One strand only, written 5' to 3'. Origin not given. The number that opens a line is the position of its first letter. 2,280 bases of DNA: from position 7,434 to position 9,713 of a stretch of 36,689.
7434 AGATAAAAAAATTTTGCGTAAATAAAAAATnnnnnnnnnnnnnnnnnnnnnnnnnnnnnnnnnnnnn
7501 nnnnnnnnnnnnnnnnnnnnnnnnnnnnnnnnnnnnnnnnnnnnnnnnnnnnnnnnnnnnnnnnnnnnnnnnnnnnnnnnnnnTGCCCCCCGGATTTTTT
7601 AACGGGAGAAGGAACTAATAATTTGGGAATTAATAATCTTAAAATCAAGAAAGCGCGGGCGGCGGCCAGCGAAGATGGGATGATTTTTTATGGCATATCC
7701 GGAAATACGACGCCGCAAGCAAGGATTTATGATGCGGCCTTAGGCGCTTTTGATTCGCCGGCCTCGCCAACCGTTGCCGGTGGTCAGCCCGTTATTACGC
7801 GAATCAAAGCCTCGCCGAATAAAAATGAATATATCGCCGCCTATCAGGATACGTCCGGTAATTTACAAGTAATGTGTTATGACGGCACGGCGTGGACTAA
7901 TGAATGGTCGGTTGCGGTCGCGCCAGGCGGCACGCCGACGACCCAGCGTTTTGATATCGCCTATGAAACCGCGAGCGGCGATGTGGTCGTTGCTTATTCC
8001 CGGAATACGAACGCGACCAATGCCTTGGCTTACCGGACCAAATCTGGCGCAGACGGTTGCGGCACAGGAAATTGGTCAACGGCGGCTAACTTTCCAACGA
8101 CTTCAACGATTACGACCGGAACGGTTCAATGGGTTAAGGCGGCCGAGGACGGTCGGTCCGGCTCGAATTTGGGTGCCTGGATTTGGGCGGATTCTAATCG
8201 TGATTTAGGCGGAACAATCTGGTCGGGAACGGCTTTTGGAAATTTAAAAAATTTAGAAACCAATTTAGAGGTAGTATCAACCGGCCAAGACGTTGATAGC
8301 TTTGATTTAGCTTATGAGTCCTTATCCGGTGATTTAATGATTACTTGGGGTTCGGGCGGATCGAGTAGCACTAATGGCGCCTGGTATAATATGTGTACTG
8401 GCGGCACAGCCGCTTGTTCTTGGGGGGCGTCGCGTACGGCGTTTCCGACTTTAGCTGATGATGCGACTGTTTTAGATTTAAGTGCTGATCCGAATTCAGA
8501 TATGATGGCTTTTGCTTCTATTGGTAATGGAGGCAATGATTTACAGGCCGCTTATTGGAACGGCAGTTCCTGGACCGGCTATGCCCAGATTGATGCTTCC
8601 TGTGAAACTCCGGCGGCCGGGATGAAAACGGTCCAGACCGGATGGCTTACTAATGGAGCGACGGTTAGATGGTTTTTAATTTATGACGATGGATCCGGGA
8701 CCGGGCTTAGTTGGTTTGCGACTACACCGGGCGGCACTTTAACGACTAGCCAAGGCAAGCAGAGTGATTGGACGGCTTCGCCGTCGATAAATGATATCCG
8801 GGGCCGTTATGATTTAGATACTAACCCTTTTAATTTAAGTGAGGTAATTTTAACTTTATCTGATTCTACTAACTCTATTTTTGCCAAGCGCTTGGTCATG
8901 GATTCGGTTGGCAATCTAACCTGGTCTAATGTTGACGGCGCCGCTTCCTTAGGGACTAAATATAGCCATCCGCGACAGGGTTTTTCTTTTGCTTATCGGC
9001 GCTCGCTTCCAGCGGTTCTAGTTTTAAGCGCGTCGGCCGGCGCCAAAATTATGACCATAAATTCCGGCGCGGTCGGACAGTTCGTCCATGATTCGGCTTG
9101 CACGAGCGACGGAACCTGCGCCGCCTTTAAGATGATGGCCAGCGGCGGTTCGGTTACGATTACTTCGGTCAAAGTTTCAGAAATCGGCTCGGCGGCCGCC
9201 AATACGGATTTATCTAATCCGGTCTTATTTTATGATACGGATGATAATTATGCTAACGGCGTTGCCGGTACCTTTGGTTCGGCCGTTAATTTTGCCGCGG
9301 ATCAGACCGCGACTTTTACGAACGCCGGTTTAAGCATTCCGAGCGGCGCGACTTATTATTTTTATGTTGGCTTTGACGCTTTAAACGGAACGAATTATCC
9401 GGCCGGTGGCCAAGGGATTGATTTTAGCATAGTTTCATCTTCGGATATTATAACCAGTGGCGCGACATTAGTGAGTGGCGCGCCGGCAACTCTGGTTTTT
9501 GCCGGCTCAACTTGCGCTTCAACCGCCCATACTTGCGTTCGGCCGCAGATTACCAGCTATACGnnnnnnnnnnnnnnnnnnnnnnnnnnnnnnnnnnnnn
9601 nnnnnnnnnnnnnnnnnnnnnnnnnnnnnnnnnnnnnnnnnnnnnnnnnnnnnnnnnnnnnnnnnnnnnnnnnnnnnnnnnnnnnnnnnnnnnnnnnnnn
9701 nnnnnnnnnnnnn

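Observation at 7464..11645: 1393-aa propeller/IPT/FN3 protein sits where PilY1 would be, making it a candidate pilus-tip adhesin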

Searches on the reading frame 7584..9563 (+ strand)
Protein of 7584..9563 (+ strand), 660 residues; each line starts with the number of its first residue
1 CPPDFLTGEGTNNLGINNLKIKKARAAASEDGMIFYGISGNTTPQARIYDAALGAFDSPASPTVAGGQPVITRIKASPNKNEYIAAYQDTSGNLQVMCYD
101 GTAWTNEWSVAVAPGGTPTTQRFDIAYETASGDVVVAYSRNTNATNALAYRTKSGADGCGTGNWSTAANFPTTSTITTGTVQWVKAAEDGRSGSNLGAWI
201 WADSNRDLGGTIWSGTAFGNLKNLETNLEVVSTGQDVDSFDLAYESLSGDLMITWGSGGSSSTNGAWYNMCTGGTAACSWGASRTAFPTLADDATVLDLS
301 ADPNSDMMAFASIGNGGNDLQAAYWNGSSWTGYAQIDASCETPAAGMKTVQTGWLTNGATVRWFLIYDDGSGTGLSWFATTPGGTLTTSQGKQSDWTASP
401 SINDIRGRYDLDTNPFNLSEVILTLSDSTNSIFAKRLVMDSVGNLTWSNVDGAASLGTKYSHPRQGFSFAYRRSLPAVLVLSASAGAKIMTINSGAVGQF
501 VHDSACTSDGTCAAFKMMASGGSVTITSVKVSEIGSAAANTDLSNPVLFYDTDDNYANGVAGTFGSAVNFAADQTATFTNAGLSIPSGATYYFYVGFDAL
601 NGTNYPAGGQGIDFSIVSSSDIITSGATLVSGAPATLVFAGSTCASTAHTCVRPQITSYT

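Call 26: predict_structure(alignment_id=A1)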
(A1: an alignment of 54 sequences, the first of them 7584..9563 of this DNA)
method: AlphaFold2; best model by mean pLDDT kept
length: 660 residues; sequences in the alignment: 54
mean_pLDDT: 88.2   pTM: 0.85
mean pLDDT of the five models: 88.2, 86.8, 85.5, 84.4, 84.1
residues with pLDDT >= 90: 475; 70-90: 113; 50-70: 26; < 50: 46
segments of 3 or more residues with pLDDT < 50: 1-28, 640-644, 648-660
pLDDT, mean of each block of 10 residues (from residue 1): 39 38 42 95 95 91 92 96 96 96 95 88 97 97 86 96 96 76 97 96 95 96 95 92 98 94 91 97 93 96 98 94 97 95 95 98 96 93 92 94 93 97 97 98 97 93 93 92 76 72 72 90 94 92 93 78 93 97 93 90 74 91 91 79 48 37
secondary structure, 60 per line:
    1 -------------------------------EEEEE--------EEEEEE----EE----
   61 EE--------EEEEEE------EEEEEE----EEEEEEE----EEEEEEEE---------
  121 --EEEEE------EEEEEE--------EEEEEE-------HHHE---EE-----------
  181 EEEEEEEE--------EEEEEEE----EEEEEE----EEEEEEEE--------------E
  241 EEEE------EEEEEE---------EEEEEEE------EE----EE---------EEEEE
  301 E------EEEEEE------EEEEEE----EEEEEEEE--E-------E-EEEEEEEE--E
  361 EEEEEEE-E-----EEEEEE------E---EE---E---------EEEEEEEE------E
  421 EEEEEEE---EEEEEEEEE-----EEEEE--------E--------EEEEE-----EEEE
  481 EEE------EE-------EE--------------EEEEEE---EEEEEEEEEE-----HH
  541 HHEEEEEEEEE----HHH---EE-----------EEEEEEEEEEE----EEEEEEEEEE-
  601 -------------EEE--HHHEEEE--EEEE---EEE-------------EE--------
elements in order: E32-36 E45-50 E71-76 E83-88 E93-99 E104-111 E123-127 E134-139 E148-153 E181-188 E197-203 E208-213 E218-225 E240-244 E251-256 E266-272 E296-301 E308-313 E320-325 E330-337 E350-357 E360-367 E375-380 E406-413 E420-427 E431-439 E445-449 E467-471 E477-483 E515-520 E524-533 H539-542 E543-551 E575-585 E590-599 E614-616 E622-625 E628-631 E635-637

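Call 31: fold_search(model_id=the predicted structure, library=pdb)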
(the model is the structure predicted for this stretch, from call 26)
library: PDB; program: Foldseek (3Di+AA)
matches with E <= 10: 1360; with E <= 0.001: 529
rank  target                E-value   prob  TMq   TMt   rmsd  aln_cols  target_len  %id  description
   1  6gxr                  2.6e-09  1.00  0.38  0.63   6.5       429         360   13  Crystal structure of BP39L lectin from Burkholderia pseudomallei at 1.7 A resolution (released 2019-12-04)
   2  2bzd_A                3.8e-09  1.00  0.28  0.30  26.9       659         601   12  Galactose recognition by the carbohydrate-binding module of a bacterial sialidase. (released 2005-08-19)
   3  6fhx_A                1.0e-08  1.00  0.34  0.59   6.5       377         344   13  Photorhabdus asymbiotica lectin (PHL) in complex with synthetic C-fucoside (released 2019-01-30)
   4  6rgr                  1.3e-08  1.00  0.34  0.59   6.5       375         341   12  Photorhabdus asymbiotica lectin PHL in complex with L-rhamnose (released 2020-07-01)
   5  5uam_B                1.3e-08  1.00  0.33  0.45  10.7       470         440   11  Structure of a new family of Polysaccharide lyase PL25-Ulvanlyase. (released 2017-03-29)
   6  6fhy_A                1.5e-08  1.00  0.35  0.61   6.4       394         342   12  Photorhabdus asymbiotica lectin (PHL) in complex with synthetic C-fucoside (released 2019-01-30)
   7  5mxg_A                2.0e-08  1.00  0.35  0.61   6.3       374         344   13  Photorhabdus asymbiotica lectin (PHL) in complex with blood group H trisaccharide (released 2017-08-09)
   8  5mxe                  2.3e-08  1.00  0.35  0.61   6.0       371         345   13  Photorhabdus asymbiotica lectin (PHL) in free form (released 2017-08-09)
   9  6flu_A                3.5e-08  1.00  0.34  0.59   8.7       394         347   13  Photorhabdus asymbiotica lectin (PHL) in complex with synthetic C-fucoside (released 2019-02-06)
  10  5mxh                  3.8e-08  1.00  0.35  0.60   6.0       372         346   14  Photorhabdus asymbiotica lectin (PHL) in complex with D-galactose (released 2017-08-09)
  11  6rgg_B                5.4e-08  1.00  0.34  0.61   6.5       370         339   13  Photorhabdus laumondii lectin PLL2 in complex with O-methylated PGL-1-derived disaccharide (released 2020-07-01)
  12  6rg2_A                5.6e-08  1.00  0.34  0.60   6.7       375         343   12  Photorhabdus laumondii lectin PLL2 in complex with 3-O-methyl-D-glucose (released 2020-07-01)
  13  6rg2_B                6.2e-08  1.00  0.35  0.61   7.7       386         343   12  Photorhabdus laumondii lectin PLL2 in complex with 3-O-methyl-D-glucose (released 2020-07-01)
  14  5mxf                  7.5e-08  1.00  0.37  0.64   6.4       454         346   12  Photorhabdus asymbiotica lectin (PHL) in complex with alpha-methyl fucoside (released 2017-08-09)
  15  8q83_A                7.5e-08  1.00  0.37  0.63   7.1       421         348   13  Photorhabdus laumondii lectin PLL5 in complex with alpha-methyl-fucoside (released 2025-03-05)
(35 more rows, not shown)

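Call 33: find_related_loci(query=A1, collection=genome_contigs, flank=10000)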
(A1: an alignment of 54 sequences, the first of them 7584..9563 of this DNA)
Query A1 (660 aa) in genome_contigs; peptide patterns used: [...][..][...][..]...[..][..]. (x = any residue, [..] = any of these).
81 stretches matched a pattern; 74 encode a relative of the query (tblastn E <= 1e-3); 74 distinct loci.
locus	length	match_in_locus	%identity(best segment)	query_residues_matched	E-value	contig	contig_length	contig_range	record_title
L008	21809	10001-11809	52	31-643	0e+0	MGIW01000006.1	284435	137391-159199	MAG: Candidatus Wolfebacteria bacterium RIFOXYD12_FULL_48_21 rifoxyd3_full_scaffold_8, whole genome shotgun sequence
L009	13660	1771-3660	49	16-660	2e-171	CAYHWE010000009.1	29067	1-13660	MAG TPA_asm: uncultured Gammaproteobacteria bacterium isolate ERP119705_co15_594 genome assembly, contig: NODE_1325_leng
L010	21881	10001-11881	47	16-658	2e-162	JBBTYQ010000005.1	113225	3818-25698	MAG: Patescibacteria group bacterium isolate H41-bin047_1 H41_bin047_1_000000000005, whole genome shotgun sequence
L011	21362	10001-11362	58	22-474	2e-156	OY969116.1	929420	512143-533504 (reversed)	MAG: uncultured Candidatus Berkelbacteria bacterium isolate MFD04408.bin.c.6 genome assembly, chromosome: 1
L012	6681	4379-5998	47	31-576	4e-143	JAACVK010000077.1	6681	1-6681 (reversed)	MAG: bacterium isolate CG_2015-01t_44_12 CG_2015-01t_curated_scaffold_7122, whole genome shotgun sequence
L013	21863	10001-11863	49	16-646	6e-170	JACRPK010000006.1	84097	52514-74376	MAG: Candidatus Wolfebacteria bacterium isolate NC_groundwater_1985_Pr3_S-0.2um_36_7 scaffold_118828, whole genome shotg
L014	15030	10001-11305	51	32-473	7e-126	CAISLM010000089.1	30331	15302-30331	Candidatus Collierbacteria bacterium isolate AM-lipid-02-D9_bin-0599 genome assembly, contig: bin-0599:89/98, whole geno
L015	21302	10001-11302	51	32-473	2e-125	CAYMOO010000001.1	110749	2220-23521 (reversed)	MAG TPA_asm: uncultured Gammaproteobacteria bacterium isolate SRP278252_co2_62 genome assembly, contig: NODE_238_length_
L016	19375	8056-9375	50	26-473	4e-122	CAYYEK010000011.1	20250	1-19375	MAG TPA_asm: uncultured Candidatus Saccharibacteria bacterium isolate SRP192515_co1_7 genome assembly, contig: NODE_2455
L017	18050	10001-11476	49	20-517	6e-125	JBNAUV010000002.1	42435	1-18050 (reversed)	MAG: Minisyncoccales bacterium isolate Kamch4342-D-MF-021 bin12.fa-2, whole genome shotgun sequence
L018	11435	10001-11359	50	19-477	4e-120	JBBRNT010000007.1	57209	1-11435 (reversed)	MAG: Candidatus Saccharimonadia bacterium isolate La1_metabat2.191 LA1C_B2.191_k141_1139614L_57209_cov_15.8450, whole ge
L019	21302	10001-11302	48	32-473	1e-118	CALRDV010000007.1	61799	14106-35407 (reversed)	MAG: Patescibacteria group bacterium isolate MsH-01oct19-133 genome assembly, contig: MsH-01oct19-C655, whole genome sho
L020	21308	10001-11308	48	32-476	5e-118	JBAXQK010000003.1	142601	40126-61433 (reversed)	MAG: Candidatus Uhrbacteria bacterium isolate ELA555 MAG555_3, whole genome shotgun sequence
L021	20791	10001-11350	49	23-478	5e-116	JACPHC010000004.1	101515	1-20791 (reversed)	MAG: Parcubacteria group bacterium isolate NC_groundwater_404_Ag_B-0.1um_40_17 GD18-4_B1_scaffold_433703, whole genome s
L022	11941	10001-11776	40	17-608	6e-115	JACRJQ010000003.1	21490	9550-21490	MAG: Candidatus Taylorbacteria bacterium isolate NC_groundwater_1833_Pr3_B-0.1um_56_22 SR-2_scaffold_141_256283, whole g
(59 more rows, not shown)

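Call 37: search_solved_structures(query=A1, max_evalue=10)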
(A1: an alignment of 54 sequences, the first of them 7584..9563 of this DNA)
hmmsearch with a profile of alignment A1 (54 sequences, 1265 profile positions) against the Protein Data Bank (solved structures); distinct sequences matched with E-value up to 10: 1.
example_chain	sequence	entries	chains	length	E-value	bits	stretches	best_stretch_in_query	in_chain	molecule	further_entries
5j7k_A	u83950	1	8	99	0.77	11.2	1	1063-1125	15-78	FN3con-a-lys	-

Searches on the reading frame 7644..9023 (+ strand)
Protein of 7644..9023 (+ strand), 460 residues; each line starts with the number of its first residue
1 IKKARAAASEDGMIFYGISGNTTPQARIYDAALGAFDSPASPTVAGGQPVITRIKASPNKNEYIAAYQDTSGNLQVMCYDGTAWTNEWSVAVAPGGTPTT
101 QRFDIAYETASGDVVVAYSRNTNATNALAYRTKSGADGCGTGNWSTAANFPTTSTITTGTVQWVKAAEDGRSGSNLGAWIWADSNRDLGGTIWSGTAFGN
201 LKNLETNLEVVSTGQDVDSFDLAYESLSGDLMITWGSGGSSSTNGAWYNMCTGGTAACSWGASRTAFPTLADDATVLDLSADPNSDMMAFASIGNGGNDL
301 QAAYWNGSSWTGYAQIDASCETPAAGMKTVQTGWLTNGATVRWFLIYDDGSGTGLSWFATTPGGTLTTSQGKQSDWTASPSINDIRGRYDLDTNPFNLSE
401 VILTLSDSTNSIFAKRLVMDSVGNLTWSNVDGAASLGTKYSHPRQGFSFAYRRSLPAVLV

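Call 44: search_protein_families(library=pfam, proteins=[window:7644-9023:+], max_evalue=10)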
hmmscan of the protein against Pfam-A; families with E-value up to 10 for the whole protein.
window:7644-9023:+ (460 aa): 2 families
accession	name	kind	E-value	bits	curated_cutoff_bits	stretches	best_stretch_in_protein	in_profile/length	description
PF15605.11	Ntox28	-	0.15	12.6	25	1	51-85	21-55/113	Bacterial toxin 28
PF10708.14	DUF2510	-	0.64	10.2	24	1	304-313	16-25/35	Protein of unknown function (DUF2510)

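Call 51: search_protein_representatives(protein=window:7662-9008:+)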
Query: 449 residues. Proteins with E-value up to 0.001 (for the whole library): 732; up to 1e-10: 473; up to 1e-30: 179. The best 150 are listed.
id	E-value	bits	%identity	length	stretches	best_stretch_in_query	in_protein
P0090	5.3e-204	694.9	48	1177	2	4-437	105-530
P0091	2.0e-201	686.4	30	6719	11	46-353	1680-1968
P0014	3.7e-196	669.0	69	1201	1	2-448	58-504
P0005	2.6e-191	653.0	74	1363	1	48-447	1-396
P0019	7.1e-178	608.7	65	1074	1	4-447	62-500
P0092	8.3e-166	569.0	62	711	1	1-447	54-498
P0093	8.7e-162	555.7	61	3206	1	1-447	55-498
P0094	1.2e-161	555.3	30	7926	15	12-364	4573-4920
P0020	1.6e-160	551.6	62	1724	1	4-447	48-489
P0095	2.8e-158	544.2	57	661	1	4-447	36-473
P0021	5.0e-157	540.0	60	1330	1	5-447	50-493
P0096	1.2e-153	528.8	59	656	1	4-448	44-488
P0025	4.5e-153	527.0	53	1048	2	3-447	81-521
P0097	4.0e-141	487.6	54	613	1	2-447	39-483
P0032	3.7e-133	461.4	41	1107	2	4-447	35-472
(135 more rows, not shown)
